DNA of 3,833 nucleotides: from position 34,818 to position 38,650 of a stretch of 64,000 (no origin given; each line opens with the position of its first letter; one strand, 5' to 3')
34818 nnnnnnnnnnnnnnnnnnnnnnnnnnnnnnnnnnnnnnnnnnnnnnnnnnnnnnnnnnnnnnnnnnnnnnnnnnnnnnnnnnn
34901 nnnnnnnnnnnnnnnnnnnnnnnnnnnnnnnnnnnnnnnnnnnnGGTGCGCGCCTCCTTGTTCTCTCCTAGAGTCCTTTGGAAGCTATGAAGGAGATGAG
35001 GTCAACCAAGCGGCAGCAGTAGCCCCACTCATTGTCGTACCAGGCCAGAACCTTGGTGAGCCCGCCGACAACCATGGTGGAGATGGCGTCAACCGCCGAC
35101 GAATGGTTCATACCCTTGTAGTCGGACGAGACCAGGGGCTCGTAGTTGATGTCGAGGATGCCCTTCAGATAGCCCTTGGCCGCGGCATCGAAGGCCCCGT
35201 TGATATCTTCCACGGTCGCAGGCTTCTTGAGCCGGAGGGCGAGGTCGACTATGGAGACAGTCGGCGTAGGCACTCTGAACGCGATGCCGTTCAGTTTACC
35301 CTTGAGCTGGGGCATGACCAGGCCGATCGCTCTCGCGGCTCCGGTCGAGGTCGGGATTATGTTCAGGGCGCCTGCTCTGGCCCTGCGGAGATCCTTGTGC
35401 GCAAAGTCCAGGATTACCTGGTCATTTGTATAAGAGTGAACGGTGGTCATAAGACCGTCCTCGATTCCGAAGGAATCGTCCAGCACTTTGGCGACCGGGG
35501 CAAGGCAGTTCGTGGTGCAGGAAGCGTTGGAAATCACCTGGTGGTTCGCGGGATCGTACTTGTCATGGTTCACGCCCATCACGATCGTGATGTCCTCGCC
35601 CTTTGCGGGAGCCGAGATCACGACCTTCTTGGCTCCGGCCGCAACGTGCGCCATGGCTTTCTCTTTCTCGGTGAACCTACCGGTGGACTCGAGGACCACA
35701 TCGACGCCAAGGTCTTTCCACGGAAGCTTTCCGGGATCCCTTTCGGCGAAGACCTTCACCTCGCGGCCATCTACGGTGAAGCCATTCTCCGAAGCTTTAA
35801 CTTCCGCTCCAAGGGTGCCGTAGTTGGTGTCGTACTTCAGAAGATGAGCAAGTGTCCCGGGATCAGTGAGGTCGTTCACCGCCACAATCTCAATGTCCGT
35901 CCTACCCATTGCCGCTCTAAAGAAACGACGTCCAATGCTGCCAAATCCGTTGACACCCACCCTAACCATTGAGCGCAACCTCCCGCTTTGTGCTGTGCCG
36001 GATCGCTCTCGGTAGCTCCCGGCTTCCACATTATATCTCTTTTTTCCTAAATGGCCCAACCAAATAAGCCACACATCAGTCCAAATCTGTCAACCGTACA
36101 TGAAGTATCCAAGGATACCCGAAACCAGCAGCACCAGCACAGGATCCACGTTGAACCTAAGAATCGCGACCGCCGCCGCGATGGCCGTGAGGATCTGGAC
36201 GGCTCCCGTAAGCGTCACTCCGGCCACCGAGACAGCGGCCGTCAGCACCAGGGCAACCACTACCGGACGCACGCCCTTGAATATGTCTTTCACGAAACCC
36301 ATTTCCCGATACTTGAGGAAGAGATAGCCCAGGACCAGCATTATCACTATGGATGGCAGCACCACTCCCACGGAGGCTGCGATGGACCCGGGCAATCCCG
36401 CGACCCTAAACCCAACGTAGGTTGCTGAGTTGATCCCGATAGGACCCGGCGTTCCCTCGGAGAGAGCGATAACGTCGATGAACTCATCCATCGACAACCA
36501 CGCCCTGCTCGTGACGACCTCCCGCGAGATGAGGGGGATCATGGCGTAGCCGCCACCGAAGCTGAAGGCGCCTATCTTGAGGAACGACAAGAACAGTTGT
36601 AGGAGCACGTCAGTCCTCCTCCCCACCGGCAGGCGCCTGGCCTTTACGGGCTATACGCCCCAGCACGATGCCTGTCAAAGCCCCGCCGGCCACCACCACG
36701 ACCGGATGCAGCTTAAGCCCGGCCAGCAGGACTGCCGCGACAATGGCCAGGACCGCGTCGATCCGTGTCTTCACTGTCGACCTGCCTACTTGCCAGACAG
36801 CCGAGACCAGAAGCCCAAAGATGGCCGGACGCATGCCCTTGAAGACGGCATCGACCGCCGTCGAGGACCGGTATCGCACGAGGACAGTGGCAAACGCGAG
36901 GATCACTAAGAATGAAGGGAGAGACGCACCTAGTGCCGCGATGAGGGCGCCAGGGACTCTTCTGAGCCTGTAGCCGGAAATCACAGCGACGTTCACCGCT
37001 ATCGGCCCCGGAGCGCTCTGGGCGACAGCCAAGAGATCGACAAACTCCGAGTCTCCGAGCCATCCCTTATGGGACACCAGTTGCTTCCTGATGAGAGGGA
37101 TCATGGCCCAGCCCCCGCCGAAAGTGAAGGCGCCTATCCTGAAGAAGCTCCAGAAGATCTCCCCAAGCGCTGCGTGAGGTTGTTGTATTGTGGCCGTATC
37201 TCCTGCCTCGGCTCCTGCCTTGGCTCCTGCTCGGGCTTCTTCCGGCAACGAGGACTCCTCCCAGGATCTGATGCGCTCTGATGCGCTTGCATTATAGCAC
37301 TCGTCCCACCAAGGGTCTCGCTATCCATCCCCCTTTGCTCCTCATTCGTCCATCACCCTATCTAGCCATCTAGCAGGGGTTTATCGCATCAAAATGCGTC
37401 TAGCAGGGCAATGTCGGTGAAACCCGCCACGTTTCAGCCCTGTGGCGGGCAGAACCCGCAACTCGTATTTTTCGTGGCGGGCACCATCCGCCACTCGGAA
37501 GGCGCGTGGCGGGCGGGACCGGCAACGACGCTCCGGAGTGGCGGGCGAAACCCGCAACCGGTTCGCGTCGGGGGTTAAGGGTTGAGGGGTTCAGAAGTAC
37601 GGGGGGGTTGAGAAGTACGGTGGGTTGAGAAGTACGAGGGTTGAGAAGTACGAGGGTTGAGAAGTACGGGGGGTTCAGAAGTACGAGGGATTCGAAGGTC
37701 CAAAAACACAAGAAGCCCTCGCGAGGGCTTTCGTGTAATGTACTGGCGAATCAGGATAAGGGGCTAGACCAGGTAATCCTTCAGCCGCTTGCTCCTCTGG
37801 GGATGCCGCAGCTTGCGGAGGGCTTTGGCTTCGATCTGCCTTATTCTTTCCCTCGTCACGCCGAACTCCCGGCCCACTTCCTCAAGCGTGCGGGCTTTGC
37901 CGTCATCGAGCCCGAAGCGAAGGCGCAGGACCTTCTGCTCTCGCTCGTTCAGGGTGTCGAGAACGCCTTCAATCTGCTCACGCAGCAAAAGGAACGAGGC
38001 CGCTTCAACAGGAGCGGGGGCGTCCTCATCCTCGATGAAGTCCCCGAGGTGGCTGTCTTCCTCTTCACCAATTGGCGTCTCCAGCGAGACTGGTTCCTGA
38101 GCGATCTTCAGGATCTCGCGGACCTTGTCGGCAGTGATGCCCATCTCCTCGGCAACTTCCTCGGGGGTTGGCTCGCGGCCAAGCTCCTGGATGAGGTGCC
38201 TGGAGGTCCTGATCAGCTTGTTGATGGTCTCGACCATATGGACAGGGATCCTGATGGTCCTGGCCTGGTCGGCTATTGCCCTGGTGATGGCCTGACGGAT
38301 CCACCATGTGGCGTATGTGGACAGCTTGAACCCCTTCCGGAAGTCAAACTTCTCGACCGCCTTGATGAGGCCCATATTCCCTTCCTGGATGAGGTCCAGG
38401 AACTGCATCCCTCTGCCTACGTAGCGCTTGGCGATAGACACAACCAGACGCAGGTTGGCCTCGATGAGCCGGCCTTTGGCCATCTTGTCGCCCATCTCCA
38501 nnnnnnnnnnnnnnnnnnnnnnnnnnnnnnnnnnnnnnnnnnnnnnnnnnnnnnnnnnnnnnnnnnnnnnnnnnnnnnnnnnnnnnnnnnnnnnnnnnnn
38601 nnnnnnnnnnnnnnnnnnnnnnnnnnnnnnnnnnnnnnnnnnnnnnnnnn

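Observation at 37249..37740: Dense, two-family tandem-repeat region between the sigA terminator and the chrA promoter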

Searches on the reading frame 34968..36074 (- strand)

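Call 9: search_protein_families(library=pfam, proteins=[window:34968-36074:-], max_evalue=0.01)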
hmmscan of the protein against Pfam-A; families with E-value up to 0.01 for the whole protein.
window:34968-36074:- (368 aa): 2 families
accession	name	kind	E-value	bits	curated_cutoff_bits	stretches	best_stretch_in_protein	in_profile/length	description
PF02800.25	Gp_dh_C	-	5.6e-64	214.9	24.4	1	191-346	1-158/158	Glyceraldehyde 3-phosphate dehydrogenase, C-terminal domain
PF00044.30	Gp_dh_N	-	3.8e-37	127.1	31.7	1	37-137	1-101/101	Glyceraldehyde 3-phosphate dehydrogenase, NAD binding domain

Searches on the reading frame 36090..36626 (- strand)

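Call 9: search_protein_families(library=pfam, proteins=[window:36090-36626:-], max_evalue=0.01)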
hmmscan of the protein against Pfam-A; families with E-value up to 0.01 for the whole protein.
window:36090-36626:- (178 aa): 1 family
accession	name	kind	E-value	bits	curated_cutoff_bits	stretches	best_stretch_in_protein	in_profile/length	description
PF02417.20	Chromate_transp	-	7.2e-52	176.2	28.6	1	9-174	1-166/166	Chromate transporter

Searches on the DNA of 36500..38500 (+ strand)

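Call 4: search_rna_families(source=window, start=36500, end=38500, threshold=evalue, max_evalue=10, show_alignments=3)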
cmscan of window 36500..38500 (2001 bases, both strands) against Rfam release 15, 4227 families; matches with E-value up to 10: 4.
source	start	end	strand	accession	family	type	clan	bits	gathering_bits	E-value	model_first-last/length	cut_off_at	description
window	37439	37499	-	RF03819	mir-Ro6-3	Gene; miRNA;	-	20.4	79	4.4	1-72/72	no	mir-Ro6-3 microRNA precursor family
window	37488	37544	-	RF03281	mir-596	Gene; miRNA;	-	20.3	80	4.7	1-73/73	no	mir-596 microRNA precursor family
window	37422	37514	-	RF03599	MIR1883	Gene; miRNA;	-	17.6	128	7.9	1-118/118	no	MIR1883 microRNA precursor family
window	36801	36862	-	RF01850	beta_tmRNA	Gene;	CL00001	9.6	84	3.2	83-160/331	no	Betaproteobacteria transfer-messenger RNA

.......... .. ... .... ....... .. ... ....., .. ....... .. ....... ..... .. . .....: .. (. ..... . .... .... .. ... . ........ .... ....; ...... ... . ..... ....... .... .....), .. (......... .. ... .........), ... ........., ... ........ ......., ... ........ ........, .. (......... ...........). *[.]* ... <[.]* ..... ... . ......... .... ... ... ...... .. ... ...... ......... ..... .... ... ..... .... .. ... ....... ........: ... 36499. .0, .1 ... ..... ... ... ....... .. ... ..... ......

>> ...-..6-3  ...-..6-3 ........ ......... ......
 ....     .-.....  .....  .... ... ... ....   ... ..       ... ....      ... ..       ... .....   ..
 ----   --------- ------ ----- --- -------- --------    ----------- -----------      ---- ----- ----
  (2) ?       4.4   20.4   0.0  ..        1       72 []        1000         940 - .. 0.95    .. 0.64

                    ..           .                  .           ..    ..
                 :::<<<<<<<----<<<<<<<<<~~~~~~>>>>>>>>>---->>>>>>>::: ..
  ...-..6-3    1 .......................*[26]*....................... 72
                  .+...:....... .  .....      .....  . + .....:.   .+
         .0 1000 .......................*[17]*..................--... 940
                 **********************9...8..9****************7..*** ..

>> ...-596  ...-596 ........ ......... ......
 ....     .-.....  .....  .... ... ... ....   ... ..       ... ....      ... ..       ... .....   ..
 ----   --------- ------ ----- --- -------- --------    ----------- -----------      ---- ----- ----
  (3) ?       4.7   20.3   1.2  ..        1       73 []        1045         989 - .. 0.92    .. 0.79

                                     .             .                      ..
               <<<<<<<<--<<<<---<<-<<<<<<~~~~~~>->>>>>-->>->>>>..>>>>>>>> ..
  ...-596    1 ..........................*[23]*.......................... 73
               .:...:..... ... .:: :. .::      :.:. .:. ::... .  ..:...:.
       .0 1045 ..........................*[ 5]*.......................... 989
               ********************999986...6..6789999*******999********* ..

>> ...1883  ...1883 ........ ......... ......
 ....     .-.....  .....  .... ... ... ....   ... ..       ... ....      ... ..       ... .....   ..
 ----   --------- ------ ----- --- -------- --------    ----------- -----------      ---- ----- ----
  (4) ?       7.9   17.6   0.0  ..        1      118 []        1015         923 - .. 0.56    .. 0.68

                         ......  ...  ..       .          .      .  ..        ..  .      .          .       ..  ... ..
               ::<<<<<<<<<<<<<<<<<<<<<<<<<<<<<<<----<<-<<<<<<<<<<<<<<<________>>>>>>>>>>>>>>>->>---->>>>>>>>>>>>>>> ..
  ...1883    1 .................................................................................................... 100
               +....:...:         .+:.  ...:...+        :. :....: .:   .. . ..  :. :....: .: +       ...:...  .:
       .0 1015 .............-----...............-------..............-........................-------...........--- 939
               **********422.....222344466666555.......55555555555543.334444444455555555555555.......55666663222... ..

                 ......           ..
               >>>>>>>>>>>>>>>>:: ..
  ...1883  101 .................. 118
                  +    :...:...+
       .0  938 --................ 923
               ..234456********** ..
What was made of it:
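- On Structured non-coding RNA: Rfam best E-values are 3.2-7.9, all far below gathering scores (call 4).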

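Call 70: search_dna_similar(query=window:37360-37705:+, collection=plasmids, mode=distant, max_evalue=0.01, max_rows=10)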
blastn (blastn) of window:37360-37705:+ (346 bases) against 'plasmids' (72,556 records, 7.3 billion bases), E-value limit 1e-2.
No match.

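Call 71: search_dna_similar(query=window:37360-37705:+, collection=phages, mode=distant, max_evalue=0.01, max_rows=10)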
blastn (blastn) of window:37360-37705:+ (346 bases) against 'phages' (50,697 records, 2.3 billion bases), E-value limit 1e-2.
No match.
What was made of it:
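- On Iteron origin: No plasmid or phage similarity (calls 70, 71).
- Tried and rejected: Plasmid and phage blastn: no match (calls 70, 71).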
